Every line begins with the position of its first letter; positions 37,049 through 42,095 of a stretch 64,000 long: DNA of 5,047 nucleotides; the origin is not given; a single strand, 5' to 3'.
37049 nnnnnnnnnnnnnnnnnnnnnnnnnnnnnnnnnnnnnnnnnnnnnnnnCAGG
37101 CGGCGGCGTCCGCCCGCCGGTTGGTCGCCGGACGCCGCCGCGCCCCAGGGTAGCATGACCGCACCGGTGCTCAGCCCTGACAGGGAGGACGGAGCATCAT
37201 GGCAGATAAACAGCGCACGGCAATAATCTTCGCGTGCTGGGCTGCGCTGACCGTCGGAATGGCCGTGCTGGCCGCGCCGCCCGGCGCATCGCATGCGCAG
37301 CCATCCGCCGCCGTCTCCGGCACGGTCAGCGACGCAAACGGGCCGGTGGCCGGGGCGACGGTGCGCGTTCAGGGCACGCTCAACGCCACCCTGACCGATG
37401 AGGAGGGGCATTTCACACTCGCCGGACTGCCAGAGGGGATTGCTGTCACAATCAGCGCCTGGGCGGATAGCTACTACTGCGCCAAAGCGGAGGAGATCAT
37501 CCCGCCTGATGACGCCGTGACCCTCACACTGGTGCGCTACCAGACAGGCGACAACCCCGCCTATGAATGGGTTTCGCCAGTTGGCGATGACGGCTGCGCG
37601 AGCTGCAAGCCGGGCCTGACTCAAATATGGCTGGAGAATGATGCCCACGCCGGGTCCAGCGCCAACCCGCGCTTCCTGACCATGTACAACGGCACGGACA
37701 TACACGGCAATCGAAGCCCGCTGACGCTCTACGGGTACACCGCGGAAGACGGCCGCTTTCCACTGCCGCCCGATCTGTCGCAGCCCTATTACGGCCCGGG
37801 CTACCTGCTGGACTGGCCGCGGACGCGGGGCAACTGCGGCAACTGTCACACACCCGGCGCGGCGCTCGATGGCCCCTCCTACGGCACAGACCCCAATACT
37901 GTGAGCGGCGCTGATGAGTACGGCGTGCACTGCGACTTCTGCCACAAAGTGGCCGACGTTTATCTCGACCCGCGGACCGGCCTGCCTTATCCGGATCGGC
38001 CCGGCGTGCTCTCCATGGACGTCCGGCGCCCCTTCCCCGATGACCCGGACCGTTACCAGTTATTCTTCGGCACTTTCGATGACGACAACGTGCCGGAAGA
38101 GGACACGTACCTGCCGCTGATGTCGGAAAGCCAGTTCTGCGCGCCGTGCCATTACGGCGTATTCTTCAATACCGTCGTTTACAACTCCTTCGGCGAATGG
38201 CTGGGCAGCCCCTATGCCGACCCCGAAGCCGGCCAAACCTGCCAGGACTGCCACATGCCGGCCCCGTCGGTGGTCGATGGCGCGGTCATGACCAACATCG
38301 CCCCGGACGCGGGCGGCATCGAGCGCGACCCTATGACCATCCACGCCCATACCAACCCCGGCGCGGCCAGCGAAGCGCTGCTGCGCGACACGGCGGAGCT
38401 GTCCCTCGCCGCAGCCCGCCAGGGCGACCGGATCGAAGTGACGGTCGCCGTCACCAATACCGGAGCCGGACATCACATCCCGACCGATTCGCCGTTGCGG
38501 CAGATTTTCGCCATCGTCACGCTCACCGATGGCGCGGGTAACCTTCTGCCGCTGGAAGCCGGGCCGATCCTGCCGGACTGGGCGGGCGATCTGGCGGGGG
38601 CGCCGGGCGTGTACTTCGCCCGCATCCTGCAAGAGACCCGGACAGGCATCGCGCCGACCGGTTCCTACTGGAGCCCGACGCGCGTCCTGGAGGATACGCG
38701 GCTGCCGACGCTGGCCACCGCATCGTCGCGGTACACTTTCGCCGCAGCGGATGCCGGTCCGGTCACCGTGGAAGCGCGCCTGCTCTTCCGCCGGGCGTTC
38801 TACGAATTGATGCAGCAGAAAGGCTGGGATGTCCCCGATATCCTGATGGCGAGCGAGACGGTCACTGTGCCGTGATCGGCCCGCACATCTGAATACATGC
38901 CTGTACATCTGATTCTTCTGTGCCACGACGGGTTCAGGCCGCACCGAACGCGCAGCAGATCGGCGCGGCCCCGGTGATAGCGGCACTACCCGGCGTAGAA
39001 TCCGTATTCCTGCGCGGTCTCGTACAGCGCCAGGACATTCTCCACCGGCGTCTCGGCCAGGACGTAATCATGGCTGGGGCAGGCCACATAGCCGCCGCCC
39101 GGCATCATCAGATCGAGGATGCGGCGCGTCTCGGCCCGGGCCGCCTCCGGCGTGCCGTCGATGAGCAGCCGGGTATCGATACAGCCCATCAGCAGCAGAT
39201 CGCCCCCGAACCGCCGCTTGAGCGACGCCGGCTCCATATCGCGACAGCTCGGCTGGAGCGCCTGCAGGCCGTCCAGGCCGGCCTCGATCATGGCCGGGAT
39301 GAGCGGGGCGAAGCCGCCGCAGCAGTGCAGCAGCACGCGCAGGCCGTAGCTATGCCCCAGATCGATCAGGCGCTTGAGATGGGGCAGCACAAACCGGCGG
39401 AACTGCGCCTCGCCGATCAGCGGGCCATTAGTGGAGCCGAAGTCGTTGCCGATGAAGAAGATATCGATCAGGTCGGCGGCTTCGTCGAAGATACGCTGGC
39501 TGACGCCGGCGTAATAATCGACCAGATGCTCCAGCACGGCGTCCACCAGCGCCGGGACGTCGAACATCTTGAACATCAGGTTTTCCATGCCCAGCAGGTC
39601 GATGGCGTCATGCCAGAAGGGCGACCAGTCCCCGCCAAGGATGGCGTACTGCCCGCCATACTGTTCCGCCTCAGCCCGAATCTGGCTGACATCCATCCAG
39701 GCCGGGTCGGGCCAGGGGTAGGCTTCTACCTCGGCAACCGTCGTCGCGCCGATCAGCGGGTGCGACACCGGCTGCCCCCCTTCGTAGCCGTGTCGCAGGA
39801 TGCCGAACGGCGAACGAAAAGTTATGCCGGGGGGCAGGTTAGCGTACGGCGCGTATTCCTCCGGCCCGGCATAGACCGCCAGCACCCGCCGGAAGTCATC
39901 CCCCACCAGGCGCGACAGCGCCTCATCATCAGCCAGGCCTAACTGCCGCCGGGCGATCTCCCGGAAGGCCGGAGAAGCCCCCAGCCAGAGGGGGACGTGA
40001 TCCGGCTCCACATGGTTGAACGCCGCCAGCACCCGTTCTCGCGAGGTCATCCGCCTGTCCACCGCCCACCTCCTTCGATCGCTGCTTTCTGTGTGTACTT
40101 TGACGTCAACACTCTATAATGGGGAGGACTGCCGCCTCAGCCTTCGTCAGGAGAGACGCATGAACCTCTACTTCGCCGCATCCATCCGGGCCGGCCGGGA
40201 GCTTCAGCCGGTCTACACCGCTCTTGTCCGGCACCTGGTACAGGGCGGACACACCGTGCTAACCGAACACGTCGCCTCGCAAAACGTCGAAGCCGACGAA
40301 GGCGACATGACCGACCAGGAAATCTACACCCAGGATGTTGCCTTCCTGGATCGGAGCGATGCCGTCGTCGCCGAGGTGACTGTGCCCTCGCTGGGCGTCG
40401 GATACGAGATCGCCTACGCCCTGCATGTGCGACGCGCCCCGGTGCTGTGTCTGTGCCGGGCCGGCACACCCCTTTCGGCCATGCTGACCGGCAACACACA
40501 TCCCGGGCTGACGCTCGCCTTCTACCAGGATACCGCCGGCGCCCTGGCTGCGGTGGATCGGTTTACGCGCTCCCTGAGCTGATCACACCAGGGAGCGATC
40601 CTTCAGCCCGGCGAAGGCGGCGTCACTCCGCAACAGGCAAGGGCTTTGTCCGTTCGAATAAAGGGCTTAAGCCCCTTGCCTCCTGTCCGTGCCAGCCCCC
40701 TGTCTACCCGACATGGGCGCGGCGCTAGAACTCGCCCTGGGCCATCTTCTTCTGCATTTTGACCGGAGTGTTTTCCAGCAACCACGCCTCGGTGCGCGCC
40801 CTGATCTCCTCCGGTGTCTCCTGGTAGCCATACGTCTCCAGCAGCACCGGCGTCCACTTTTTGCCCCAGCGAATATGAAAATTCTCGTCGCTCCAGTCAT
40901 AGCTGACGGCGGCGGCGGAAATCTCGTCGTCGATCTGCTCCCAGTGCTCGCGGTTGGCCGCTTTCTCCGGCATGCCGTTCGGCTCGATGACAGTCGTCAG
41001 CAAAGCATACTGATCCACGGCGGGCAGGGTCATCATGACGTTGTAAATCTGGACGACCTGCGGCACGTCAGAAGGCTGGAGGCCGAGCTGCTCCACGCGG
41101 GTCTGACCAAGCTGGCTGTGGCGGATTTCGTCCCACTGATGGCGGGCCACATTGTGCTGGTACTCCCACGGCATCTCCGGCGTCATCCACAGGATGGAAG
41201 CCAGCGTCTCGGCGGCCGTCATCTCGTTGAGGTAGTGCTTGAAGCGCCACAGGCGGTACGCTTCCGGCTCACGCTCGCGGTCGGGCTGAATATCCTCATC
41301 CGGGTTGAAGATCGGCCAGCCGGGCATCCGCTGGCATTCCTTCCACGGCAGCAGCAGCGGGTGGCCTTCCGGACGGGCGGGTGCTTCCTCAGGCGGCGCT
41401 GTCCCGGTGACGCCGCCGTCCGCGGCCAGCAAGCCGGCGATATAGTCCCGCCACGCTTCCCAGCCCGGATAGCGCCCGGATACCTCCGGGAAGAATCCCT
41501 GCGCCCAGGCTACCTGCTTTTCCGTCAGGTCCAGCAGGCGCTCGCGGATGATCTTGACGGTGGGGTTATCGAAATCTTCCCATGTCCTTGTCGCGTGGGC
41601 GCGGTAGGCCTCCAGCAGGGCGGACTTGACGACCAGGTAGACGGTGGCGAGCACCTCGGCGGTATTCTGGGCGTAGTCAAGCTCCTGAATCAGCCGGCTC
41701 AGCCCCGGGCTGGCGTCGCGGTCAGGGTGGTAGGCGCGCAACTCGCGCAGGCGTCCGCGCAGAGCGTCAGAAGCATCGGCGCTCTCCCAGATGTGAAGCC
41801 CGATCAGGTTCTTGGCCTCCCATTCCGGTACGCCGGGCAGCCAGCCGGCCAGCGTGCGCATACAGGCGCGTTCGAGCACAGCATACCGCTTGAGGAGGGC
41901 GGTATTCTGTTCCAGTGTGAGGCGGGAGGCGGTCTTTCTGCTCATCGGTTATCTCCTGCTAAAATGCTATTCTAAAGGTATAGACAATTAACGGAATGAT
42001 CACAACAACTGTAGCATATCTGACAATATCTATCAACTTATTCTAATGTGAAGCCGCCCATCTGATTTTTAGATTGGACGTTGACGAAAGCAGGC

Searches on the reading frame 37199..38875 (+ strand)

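Call 4: search_protein_families(library=ncbifam, proteins=[window:37199-38875:+])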
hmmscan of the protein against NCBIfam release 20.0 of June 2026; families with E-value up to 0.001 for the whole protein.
window:37199-38875:+ (558 aa): 3 families
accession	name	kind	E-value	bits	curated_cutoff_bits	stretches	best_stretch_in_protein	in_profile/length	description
TIGR04056.1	OMP_RagA_SusC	subfamily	3.6e-06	25.6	368.25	1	39-85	3-49/981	SusC/RagA family TonB-linked outer membrane protein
NF052345.1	S_layer_anammox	exception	5.6e-05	20.7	1400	1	27-103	1303-1380/1596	Kustd1514 family S-layer glycoprotein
NF040886.1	cyt_C_like_Sec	equivalog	0.00011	20.9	250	1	297-429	191-313/423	multiheme c-type cytochrome (seleno)protein ExtKL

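Call 15: search_protein_families(library=pfam, proteins=[window:37199-38875:+], max_evalue=0.00001)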
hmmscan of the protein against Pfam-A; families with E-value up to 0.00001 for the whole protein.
window:37199-38875:+ (558 aa): 3 families
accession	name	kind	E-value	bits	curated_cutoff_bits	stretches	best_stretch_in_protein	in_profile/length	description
PF13620.12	CarboxypepD_reg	-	2.6e-10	40.9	32.3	1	39-109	2-77/82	Carboxypeptidase regulatory-like domain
PF13715.12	CarbopepD_reg_2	-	1.4e-08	35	32.2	1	39-80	1-44/88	CarboxypepD_reg-like domain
PF14522.11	Cytochrome_C7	-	4.6e-06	26.8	24.8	0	311-353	13-49/67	Cytochrome c7 and related cytochrome c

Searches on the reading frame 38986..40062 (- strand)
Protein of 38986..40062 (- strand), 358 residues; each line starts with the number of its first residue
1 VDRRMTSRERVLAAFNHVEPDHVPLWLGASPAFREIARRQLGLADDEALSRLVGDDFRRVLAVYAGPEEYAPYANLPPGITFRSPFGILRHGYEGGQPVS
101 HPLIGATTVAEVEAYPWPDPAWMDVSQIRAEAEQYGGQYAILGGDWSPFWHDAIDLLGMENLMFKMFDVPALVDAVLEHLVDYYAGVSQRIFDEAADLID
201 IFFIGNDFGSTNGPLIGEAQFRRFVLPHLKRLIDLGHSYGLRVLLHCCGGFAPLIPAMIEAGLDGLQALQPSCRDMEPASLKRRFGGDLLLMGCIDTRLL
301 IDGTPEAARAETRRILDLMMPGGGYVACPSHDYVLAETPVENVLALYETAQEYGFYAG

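Call 15: search_protein_families(library=pfam, proteins=[window:38986-40062:-], max_evalue=0.00001)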
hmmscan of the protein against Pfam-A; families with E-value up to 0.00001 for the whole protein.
window:38986-40062:- (358 aa): 1 family
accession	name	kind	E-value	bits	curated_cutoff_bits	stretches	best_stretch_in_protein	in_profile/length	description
PF01208.23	URO-D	-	5e-29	101.8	23.9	1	128-353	126-346/346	Uroporphyrinogen decarboxylase (URO-D)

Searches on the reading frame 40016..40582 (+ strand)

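Call 15: search_protein_families(library=pfam, proteins=[window:40016-40582:+], max_evalue=0.00001)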
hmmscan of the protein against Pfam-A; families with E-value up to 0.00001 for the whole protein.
window:40016-40582:+ (188 aa): 1 family
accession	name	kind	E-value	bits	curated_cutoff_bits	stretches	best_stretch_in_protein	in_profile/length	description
PF05014.21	Nuc_deoxyrib_tr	-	2.6e-09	37.7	28.8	1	51-153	1-103/117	Nucleoside 2-deoxyribosyltransferase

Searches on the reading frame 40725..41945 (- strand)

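Call 15: search_protein_families(library=pfam, proteins=[window:40725-41945:-], max_evalue=0.00001)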
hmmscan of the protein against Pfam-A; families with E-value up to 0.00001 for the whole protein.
window:40725-41945:- (406 aa): 1 family
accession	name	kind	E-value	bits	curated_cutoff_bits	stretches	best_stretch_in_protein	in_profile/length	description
PF04305.20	DUF455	-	3.1e-10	40.5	34.3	1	241-372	74-207/247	Protein of unknown function (DUF455)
